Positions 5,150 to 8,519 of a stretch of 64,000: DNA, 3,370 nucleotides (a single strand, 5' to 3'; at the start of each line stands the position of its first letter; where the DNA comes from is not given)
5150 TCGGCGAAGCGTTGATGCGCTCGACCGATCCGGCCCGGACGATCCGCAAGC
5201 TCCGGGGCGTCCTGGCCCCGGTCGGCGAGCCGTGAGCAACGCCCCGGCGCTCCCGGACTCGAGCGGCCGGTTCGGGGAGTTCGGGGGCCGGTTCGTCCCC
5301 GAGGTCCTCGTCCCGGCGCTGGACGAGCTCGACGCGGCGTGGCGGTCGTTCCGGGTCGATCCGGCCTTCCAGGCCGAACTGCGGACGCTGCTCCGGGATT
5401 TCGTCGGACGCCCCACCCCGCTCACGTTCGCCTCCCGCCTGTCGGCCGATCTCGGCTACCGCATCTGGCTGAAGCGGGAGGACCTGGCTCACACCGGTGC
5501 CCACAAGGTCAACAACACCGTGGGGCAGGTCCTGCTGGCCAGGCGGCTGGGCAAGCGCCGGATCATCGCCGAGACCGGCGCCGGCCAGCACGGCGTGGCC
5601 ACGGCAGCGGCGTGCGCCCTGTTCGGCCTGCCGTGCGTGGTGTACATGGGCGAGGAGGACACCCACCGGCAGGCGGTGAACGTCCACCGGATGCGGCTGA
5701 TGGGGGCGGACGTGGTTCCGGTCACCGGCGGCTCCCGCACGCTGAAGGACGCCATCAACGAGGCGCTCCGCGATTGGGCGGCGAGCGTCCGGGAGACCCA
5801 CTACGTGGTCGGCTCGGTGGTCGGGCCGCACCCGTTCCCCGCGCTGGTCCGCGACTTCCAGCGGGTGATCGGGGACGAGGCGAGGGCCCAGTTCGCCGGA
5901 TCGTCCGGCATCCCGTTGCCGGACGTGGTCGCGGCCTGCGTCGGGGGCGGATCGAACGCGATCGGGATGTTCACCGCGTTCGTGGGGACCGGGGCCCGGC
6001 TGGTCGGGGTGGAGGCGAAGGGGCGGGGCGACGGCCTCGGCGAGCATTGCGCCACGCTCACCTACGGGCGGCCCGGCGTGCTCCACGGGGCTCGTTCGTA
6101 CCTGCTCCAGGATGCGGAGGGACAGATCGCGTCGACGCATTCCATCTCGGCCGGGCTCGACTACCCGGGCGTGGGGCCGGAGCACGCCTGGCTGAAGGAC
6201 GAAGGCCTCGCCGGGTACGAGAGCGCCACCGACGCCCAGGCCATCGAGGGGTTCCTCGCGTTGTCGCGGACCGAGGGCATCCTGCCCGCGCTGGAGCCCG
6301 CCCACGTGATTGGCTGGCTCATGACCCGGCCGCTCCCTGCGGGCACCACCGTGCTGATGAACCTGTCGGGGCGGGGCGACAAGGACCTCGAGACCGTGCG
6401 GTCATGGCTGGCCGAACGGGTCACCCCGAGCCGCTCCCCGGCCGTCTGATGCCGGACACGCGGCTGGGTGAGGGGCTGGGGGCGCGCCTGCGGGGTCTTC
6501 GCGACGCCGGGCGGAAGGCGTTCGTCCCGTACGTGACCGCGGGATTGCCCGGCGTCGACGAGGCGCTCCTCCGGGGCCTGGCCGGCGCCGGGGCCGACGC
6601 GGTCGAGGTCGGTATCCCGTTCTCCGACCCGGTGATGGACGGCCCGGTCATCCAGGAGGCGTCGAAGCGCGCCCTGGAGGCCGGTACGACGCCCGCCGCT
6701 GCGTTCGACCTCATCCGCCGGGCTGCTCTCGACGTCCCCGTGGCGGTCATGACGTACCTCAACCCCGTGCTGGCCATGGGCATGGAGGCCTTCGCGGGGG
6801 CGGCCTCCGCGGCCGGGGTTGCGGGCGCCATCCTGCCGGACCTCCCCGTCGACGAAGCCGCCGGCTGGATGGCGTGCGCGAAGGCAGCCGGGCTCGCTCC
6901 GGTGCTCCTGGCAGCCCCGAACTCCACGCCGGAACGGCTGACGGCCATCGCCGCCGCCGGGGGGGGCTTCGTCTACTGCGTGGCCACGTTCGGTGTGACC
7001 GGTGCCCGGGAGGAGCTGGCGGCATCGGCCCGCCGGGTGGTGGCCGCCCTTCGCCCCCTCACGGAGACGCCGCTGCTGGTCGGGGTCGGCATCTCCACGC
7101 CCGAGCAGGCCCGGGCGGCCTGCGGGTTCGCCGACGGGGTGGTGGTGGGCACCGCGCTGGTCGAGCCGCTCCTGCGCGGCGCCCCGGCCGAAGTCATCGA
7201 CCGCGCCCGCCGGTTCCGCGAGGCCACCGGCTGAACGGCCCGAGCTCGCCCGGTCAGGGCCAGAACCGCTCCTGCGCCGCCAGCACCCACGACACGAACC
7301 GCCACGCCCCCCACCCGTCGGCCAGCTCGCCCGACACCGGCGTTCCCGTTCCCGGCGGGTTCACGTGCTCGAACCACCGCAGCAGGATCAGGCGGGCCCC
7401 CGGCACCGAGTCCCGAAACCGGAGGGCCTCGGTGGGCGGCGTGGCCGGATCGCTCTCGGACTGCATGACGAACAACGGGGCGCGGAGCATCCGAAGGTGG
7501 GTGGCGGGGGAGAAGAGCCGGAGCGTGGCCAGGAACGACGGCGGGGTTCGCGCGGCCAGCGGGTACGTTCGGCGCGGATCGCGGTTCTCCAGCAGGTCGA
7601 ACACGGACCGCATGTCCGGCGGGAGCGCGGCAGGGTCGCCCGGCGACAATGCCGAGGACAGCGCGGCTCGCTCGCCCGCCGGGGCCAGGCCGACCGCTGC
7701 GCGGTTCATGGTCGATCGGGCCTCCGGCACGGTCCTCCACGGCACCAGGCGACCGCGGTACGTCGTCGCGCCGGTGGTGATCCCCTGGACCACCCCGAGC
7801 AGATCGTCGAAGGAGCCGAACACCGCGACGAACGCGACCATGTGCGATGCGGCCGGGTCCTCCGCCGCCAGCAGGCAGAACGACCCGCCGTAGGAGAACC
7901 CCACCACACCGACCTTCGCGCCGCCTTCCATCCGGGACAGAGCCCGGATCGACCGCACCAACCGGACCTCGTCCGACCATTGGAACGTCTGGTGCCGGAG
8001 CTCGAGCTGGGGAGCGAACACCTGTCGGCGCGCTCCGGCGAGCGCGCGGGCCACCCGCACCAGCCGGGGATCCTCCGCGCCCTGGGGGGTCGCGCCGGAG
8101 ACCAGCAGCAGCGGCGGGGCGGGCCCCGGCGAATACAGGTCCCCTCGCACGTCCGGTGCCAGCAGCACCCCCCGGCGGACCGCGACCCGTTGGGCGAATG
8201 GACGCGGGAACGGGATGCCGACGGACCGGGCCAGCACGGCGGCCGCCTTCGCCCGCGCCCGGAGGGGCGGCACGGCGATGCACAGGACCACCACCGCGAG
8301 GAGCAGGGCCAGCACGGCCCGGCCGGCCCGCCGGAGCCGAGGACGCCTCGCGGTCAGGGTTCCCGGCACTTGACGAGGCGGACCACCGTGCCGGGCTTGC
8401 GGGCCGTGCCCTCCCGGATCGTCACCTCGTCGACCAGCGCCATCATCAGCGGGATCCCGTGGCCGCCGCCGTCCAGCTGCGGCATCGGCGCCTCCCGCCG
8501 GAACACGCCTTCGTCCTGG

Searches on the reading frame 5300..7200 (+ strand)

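Call 73: search_protein_families(library=pfam, proteins=[window:5300-7200:+], max_evalue=0.01)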
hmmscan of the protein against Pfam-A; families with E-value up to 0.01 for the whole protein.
window:5300-7200:+ (633 aa): 2 families
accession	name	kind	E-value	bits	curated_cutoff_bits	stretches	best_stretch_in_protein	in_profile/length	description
PF00290.26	Trp_syntA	-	6.7e-73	245.2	27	1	400-624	4-233/259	Tryptophan synthase alpha chain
PF01884.23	PcrB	-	0.00063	19.7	23.9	1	580-622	171-213/226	PcrB family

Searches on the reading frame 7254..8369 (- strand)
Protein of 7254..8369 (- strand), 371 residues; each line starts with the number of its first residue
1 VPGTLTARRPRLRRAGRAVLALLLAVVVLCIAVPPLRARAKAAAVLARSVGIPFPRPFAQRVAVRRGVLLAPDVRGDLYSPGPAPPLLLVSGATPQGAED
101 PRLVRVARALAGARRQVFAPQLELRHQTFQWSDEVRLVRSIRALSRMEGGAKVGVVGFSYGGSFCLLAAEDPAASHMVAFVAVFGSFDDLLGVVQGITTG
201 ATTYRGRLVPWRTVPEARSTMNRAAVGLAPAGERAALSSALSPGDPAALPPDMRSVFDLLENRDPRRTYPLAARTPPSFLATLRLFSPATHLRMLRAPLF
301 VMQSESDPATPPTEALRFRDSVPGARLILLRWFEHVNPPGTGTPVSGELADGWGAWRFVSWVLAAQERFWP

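Call 43: search_protein_families(library=pfam, proteins=[window:7254-8369:-], max_evalue=0.00001)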
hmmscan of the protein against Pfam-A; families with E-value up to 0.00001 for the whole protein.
window:7254-8369:- (371 aa): 0 families

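Call 73: search_protein_families(library=pfam, proteins=[window:7254-8369:-], max_evalue=0.01)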
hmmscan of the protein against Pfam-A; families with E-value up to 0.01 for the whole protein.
window:7254-8369:- (371 aa): 3 families
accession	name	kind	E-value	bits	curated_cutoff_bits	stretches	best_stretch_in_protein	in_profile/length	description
PF00561.26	Abhydrolase_1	-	8.9e-05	22.7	25.8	1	135-328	53-231/245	alpha/beta hydrolase fold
PF00326.27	Peptidase_S9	-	0.00096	19.1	22.6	0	149-188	62-100/213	Prolyl oligopeptidase family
PF06259.18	Abhydrolase_8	-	0.0023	18.1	20.5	1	136-186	93-142/178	Alpha/beta hydrolase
